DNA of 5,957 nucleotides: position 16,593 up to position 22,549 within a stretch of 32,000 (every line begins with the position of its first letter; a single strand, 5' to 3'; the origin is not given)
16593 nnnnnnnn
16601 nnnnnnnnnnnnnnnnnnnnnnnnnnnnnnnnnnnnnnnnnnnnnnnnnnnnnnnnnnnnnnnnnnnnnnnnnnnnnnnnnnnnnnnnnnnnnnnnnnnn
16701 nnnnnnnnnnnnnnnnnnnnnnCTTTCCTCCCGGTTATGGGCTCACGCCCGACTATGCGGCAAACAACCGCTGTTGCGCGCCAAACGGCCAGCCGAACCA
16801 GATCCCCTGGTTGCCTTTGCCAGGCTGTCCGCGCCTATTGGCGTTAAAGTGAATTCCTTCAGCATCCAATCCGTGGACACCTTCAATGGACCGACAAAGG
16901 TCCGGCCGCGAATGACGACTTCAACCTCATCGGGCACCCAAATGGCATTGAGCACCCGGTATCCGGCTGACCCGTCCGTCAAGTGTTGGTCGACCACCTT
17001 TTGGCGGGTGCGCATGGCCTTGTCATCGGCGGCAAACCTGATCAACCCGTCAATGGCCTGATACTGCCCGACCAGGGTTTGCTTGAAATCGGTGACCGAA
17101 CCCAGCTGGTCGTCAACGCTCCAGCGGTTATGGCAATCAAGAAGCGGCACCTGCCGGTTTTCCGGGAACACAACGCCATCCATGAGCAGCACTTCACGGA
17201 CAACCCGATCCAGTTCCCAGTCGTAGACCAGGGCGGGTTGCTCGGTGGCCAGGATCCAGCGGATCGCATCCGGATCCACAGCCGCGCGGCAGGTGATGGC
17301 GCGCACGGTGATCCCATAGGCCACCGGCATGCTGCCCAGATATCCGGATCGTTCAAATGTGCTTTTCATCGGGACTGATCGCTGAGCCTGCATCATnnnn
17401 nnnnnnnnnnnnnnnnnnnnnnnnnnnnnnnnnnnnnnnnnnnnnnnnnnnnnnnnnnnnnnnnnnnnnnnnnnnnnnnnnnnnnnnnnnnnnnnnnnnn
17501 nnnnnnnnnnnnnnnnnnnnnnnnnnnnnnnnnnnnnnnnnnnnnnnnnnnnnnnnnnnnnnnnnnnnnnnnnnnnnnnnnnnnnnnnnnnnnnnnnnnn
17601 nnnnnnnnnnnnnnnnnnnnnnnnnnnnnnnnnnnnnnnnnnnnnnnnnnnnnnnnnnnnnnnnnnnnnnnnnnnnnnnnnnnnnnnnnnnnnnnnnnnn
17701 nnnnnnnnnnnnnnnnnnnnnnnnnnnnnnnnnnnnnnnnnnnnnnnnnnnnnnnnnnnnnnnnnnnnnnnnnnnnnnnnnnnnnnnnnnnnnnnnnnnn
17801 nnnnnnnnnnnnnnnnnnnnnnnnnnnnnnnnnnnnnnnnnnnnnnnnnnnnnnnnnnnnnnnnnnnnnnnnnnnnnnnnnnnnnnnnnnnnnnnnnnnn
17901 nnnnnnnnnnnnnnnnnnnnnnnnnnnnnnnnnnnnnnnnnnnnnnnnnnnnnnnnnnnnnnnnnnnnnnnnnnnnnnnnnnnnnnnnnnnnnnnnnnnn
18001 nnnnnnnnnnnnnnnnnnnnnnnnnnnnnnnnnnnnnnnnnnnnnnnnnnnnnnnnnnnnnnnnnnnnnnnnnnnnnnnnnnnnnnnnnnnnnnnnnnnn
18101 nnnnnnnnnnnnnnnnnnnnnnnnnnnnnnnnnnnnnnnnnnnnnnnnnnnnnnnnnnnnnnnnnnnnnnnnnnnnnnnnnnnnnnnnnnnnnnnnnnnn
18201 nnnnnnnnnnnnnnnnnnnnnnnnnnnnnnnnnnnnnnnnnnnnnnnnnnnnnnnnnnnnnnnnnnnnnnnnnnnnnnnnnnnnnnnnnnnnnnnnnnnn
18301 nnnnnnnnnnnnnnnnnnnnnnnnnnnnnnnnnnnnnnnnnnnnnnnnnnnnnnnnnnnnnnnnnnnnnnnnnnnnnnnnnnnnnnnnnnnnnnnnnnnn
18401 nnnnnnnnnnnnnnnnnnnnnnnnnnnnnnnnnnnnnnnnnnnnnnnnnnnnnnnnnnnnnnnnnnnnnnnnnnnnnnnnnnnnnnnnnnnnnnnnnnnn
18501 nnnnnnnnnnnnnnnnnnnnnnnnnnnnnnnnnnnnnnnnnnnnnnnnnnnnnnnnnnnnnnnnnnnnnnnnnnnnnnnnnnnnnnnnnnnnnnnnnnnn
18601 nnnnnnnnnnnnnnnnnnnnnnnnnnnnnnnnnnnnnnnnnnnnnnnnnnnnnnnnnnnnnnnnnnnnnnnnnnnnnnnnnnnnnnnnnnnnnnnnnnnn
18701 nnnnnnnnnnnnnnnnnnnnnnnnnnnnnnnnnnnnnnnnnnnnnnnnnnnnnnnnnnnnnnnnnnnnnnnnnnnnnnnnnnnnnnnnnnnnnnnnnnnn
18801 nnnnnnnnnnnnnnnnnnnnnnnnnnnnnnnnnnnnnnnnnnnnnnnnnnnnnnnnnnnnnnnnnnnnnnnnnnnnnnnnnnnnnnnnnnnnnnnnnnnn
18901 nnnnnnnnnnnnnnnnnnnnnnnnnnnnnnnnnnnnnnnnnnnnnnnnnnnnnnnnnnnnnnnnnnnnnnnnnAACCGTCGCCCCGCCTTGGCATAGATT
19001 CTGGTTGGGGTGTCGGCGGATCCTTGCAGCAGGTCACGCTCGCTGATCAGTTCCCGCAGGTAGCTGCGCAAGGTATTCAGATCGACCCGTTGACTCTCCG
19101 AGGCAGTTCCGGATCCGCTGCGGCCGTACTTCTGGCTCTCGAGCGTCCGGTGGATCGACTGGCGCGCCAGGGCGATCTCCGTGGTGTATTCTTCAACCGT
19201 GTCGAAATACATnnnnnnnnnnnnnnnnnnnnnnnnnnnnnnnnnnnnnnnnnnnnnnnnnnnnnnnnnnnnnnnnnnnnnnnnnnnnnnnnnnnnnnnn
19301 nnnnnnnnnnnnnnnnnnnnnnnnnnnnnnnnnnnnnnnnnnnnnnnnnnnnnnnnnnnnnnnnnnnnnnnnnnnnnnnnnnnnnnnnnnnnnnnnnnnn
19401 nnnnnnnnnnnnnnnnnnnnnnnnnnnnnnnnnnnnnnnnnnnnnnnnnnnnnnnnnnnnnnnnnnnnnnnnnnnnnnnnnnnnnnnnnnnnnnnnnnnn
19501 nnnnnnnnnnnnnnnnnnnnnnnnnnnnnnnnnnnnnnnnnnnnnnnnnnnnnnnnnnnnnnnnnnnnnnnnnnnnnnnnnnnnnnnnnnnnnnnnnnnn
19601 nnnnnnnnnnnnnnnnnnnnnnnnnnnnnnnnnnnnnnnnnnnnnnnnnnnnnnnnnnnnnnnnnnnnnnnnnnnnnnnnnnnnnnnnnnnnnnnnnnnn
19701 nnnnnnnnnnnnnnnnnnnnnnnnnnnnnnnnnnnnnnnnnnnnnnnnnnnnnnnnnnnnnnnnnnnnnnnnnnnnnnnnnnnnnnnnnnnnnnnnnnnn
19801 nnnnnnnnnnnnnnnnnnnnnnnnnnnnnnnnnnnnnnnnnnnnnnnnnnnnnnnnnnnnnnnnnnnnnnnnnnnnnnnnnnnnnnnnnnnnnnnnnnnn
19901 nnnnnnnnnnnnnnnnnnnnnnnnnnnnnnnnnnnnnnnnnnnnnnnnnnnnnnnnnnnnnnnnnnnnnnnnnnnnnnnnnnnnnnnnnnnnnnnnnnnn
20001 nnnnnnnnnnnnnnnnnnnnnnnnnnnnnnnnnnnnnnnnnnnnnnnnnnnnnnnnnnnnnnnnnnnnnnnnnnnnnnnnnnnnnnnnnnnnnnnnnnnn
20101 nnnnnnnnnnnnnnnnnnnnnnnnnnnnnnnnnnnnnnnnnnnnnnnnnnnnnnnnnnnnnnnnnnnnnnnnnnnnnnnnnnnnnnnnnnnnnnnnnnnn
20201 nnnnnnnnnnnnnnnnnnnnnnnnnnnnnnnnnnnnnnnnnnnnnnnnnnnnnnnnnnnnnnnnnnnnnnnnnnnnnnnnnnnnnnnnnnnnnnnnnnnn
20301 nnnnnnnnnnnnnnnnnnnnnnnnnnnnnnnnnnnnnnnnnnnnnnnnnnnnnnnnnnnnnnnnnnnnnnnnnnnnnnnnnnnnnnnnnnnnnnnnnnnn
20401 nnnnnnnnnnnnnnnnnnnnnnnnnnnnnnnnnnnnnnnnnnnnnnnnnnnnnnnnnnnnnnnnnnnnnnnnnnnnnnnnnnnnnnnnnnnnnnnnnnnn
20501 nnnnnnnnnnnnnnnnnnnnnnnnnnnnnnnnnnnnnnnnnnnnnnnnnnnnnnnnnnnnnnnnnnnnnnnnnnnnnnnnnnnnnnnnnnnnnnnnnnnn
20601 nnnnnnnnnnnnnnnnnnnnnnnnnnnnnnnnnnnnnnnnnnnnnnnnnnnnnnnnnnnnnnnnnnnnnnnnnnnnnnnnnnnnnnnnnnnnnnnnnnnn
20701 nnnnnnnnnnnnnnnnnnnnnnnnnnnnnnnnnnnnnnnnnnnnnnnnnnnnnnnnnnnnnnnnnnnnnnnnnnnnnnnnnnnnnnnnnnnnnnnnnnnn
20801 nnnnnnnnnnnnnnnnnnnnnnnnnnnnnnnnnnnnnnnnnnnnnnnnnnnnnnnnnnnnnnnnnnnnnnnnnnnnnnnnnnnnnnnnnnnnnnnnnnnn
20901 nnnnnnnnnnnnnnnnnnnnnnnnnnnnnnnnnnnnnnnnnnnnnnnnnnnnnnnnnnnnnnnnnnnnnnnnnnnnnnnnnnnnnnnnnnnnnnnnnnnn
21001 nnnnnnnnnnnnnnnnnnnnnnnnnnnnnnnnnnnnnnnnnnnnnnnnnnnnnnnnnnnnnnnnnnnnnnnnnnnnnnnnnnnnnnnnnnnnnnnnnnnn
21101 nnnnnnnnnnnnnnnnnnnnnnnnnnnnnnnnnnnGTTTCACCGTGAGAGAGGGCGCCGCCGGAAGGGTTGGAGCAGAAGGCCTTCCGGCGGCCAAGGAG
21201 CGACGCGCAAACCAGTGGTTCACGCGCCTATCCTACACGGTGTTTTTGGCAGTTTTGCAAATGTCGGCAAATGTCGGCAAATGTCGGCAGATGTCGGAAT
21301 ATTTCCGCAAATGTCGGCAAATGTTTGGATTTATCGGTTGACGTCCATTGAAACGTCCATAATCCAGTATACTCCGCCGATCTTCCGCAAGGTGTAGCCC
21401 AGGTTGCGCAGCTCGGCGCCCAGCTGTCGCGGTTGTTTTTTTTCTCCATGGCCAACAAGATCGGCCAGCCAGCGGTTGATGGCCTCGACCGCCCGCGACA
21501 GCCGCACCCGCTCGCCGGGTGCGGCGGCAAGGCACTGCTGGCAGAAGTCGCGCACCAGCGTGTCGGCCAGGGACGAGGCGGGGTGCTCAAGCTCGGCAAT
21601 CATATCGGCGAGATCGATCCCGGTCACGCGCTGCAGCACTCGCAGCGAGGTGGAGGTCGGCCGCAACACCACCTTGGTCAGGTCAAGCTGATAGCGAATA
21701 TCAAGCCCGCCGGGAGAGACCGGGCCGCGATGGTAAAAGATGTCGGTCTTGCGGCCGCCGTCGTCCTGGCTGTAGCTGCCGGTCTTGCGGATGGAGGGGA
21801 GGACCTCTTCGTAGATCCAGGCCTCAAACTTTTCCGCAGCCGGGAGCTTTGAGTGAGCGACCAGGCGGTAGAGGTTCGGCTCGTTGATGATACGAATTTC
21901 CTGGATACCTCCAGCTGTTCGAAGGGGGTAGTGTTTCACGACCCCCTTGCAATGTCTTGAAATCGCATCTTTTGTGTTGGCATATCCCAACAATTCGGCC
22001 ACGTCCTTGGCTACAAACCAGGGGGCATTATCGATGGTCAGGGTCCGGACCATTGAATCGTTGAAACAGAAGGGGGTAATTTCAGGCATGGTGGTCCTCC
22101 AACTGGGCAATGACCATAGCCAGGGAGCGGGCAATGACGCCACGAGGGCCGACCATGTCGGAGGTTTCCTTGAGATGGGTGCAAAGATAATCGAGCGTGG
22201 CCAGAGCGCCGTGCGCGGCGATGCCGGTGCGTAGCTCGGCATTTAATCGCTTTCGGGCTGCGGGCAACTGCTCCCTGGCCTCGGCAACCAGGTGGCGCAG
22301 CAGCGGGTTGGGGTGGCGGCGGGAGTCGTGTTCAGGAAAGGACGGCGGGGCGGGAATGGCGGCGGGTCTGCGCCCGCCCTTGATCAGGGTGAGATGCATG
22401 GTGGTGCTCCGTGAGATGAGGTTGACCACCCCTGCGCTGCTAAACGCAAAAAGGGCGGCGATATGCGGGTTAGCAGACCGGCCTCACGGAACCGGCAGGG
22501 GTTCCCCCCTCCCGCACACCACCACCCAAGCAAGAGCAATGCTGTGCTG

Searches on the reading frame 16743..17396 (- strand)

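Call 62: search_protein_families(library=phrogs, proteins=[window:16743-17396:-], max_evalue=0.001)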
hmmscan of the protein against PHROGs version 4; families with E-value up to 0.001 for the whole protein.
window:16743-17396:- (217 aa): 1 family
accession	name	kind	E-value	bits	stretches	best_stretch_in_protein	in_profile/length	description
phrog_4523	-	head and packaging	2.6e-14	53.9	1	45-195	32-172/644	major head and protease protein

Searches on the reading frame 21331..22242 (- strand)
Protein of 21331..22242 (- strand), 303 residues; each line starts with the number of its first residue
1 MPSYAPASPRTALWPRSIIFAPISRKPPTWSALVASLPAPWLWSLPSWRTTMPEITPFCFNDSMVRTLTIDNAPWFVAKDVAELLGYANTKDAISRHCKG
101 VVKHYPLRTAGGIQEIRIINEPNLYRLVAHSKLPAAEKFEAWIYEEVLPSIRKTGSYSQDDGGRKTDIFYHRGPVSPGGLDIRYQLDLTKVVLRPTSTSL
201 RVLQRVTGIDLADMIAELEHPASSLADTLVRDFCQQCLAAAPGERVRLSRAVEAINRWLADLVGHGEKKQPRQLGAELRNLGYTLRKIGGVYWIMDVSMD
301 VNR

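Call 11: search_protein_families(library=pfam, proteins=[window:21331-22242:-], max_evalue=0.01)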
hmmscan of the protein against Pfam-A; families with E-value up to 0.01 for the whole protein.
window:21331-22242:- (303 aa): 1 family
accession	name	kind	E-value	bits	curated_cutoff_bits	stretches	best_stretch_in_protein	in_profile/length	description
PF02498.22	Bro-N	-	2.1e-23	83.2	25.6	1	65-149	2-96/96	BRO family, N-terminal domain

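Call 12: search_protein_families(library=phrogs, proteins=[window:21331-22242:-], max_evalue=0.001)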
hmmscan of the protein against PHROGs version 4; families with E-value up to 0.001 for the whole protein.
window:21331-22242:- (303 aa): 12 families
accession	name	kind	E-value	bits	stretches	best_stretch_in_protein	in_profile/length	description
phrog_130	-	transcription regulation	5.7e-50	171.7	1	49-231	154-328/480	anti-repressor Ant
phrog_2899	-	transcription regulation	3.1e-42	146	1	51-160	3-114/263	anti-repressor Ant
phrog_463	-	transcription regulation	3.9e-35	122.6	1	52-161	2-114/250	anti-repressor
phrog_2593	-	transcription regulation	1.5e-32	114.3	1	52-158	19-134/255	anti-repressor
phrog_5060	-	transcription regulation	3e-28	100.3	1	51-159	3-121/224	anti-repressor Ant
phrog_7940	-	unknown function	1.6e-27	97.7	1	52-160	1-110/252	-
phrog_245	-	transcription regulation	1.3e-25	91.6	1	52-159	38-144/319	anti-repressor Ant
phrog_25722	-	unknown function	1.4e-23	84.4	1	54-160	3-111/150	-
phrog_2011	-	transcription regulation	5.7e-23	83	1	55-159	4-118/275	anti-repressor Ant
phrog_2977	-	transcription regulation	1.3e-21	77.9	1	51-134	60-148/150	anti-repressor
phrog_9976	-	transcription regulation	1.9e-18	68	1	59-155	5-102/188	anti-repressor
phrog_18707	-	transcription regulation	0.00021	22.5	1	97-117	31-51/61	anti-repressor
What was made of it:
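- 21331..22089 (-): Bro-N protein 1 ('Ant1', 252 aa from the ATG at 22087-22089). Antirepressor-type by annotation only. PF02498 at 2e-23 and phrog_130 'anti-repressor Ant' at 6e-50 (calls 11, 12).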

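Call 59: search_protein_families(library=ncbifam, proteins=[window:21331-22089:-], max_evalue=0.01)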
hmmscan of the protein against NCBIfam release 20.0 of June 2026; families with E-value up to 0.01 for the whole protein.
window:21331-22089:- (252 aa): 0 families

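Call 64: find_encoding_contigs(protein=window:21331-22089:-, flank=3000, max_places=6)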
Protein window:21331-22089:- (252 aa): 2 contigs read that carry it; 1 place shown.
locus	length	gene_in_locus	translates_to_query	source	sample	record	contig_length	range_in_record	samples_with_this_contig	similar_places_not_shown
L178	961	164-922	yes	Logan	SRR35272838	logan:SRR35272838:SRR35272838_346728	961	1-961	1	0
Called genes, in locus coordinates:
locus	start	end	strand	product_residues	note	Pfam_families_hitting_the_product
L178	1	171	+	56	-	?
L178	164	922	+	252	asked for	PF02498:Bro-N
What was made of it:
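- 21331..22089 (-): The exact 252-aa product is called in Logan assemblies (call 64).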

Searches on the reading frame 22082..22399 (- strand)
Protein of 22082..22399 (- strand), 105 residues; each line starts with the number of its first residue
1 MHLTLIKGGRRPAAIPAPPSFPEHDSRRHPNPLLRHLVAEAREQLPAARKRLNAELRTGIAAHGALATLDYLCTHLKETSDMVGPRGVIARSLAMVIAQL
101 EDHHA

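Call 11: search_protein_families(library=pfam, proteins=[window:22082-22399:-], max_evalue=0.01)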
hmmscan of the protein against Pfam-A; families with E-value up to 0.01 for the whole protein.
window:22082-22399:- (105 aa): 0 families

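Call 12: search_protein_families(library=phrogs, proteins=[window:22082-22399:-], max_evalue=0.001)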
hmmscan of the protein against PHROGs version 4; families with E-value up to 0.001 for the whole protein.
window:22082-22399:- (105 aa): 0 families

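Call 59: search_protein_families(library=ncbifam, proteins=[window:22082-22399:-], max_evalue=0.01)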
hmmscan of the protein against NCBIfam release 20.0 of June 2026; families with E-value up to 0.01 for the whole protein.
window:22082-22399:- (105 aa): 0 families
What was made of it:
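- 22082..22399 (-): MHLTL1, a 105-aa leader ORF of unknown family. Its 3' end overlaps the next gene's start by 8 nt (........). No Pfam, PHROG or NCBIfam hit (calls 11, 12, 59).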
